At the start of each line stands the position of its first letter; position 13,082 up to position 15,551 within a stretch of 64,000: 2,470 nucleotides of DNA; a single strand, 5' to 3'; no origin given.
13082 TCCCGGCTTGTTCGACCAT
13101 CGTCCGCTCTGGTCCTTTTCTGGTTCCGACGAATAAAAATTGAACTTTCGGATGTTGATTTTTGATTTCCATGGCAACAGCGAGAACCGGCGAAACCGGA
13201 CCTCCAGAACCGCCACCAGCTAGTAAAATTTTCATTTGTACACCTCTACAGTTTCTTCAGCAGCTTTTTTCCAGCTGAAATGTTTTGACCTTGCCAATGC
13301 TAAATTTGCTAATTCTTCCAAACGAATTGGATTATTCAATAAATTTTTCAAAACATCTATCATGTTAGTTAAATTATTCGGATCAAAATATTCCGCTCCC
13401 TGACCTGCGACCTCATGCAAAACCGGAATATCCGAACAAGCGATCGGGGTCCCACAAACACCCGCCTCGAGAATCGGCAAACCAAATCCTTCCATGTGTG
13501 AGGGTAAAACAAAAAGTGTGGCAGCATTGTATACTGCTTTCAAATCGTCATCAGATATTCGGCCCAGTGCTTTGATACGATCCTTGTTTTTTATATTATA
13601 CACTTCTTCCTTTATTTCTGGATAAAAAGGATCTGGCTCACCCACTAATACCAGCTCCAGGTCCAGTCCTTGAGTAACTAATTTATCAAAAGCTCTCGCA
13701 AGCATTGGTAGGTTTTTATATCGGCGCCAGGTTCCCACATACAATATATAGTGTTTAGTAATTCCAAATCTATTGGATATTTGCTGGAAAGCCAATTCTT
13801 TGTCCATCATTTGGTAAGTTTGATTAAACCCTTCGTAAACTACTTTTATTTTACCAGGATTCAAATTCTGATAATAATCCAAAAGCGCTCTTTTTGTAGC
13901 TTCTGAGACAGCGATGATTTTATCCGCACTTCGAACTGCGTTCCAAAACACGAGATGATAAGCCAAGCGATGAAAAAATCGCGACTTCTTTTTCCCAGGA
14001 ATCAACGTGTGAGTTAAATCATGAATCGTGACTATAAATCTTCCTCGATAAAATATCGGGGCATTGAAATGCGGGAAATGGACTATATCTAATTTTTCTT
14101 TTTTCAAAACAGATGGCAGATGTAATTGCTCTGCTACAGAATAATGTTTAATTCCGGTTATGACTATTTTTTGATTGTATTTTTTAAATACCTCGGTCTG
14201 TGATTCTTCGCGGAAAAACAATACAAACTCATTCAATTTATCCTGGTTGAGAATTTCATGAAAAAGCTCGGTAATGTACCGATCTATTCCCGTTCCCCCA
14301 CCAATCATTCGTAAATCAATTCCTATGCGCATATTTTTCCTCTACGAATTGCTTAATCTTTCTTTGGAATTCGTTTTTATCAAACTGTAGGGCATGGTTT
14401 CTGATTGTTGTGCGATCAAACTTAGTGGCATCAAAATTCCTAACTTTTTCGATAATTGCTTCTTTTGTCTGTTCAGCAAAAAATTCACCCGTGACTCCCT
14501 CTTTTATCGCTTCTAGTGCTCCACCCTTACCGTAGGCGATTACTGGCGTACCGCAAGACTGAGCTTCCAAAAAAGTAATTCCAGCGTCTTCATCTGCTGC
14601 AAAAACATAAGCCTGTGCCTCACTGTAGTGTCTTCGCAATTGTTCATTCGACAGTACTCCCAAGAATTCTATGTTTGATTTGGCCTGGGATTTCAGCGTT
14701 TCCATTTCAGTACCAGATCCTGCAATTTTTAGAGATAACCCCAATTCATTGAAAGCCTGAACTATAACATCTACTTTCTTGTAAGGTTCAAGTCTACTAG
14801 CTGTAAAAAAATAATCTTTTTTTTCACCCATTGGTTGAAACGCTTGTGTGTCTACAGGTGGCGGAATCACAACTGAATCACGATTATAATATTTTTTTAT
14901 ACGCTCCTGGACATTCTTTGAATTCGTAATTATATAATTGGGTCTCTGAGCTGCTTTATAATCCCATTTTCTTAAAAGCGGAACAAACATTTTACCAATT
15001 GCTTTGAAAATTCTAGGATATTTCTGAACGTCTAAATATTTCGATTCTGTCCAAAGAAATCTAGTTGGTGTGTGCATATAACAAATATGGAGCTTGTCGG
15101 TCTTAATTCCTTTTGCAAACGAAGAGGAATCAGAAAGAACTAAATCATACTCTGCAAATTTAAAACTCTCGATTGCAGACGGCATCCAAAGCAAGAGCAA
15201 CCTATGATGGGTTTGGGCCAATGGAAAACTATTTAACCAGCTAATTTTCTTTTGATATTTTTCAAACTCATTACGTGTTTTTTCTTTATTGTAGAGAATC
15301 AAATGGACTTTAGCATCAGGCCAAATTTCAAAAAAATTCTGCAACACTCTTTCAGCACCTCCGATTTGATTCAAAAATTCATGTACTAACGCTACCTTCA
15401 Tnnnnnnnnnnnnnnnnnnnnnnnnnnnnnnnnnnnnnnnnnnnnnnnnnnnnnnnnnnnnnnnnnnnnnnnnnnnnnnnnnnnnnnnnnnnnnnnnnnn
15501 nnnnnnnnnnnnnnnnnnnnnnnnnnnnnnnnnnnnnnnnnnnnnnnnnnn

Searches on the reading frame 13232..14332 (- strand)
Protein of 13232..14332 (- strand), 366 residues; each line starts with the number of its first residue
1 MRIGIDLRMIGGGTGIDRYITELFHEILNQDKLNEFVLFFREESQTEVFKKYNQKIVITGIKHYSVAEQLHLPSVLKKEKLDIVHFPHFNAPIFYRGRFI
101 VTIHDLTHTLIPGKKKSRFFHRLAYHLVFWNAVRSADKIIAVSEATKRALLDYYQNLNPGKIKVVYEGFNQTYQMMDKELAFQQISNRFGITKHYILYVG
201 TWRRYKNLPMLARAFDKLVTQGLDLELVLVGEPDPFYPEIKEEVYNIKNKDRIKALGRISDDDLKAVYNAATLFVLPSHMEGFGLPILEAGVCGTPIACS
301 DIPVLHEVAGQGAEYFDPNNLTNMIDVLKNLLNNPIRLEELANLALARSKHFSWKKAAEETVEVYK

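Call 41: search_protein_families(library=pfam, proteins=[window:13232-14332:-], max_evalue=0.00001)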
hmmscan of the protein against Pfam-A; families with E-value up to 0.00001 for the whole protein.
window:13232-14332:- (366 aa): 4 families
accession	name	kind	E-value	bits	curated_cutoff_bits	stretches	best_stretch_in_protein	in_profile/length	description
PF00534.26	Glycos_transf_1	-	3e-29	102.2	26.4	1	192-342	14-166/172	Glycosyl transferases group 1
PF13692.12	Glyco_trans_1_4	-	4.3e-24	85.8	27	1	194-334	2-142/142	Glycosyl transferases group 1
PF13439.12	Glyco_transf_4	-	7.5e-15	55.8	28.5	1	59-170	51-167/170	Glycosyltransferase Family 4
PF20706.3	GT4-conflict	-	4.2e-10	39.6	26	1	135-301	146-312/385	Family 4 Glycosyltransferase in conflict systems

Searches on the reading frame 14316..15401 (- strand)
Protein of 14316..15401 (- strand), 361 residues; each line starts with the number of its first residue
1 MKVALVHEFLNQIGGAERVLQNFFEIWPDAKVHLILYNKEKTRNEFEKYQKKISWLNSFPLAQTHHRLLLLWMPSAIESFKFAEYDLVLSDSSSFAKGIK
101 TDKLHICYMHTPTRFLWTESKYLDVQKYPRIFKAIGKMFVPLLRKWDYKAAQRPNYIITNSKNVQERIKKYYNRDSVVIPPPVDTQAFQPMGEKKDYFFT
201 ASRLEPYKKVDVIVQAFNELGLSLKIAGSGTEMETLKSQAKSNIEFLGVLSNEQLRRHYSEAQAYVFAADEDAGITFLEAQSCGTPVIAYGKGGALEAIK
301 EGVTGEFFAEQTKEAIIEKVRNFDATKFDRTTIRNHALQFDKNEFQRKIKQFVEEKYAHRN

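Call 41: search_protein_families(library=pfam, proteins=[window:14316-15401:-], max_evalue=0.00001)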
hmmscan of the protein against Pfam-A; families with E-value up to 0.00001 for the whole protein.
window:14316-15401:- (361 aa): 3 families
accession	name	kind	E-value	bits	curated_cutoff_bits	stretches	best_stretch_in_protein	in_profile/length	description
PF00534.26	Glycos_transf_1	-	2.3e-24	86.3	26.4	1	191-323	11-155/172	Glycosyl transferases group 1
PF13692.12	Glyco_trans_1_4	-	4.7e-20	72.7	27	1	198-321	4-137/142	Glycosyl transferases group 1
PF13439.12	Glyco_transf_4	-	4e-11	43.7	28.5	1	13-186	1-169/170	Glycosyltransferase Family 4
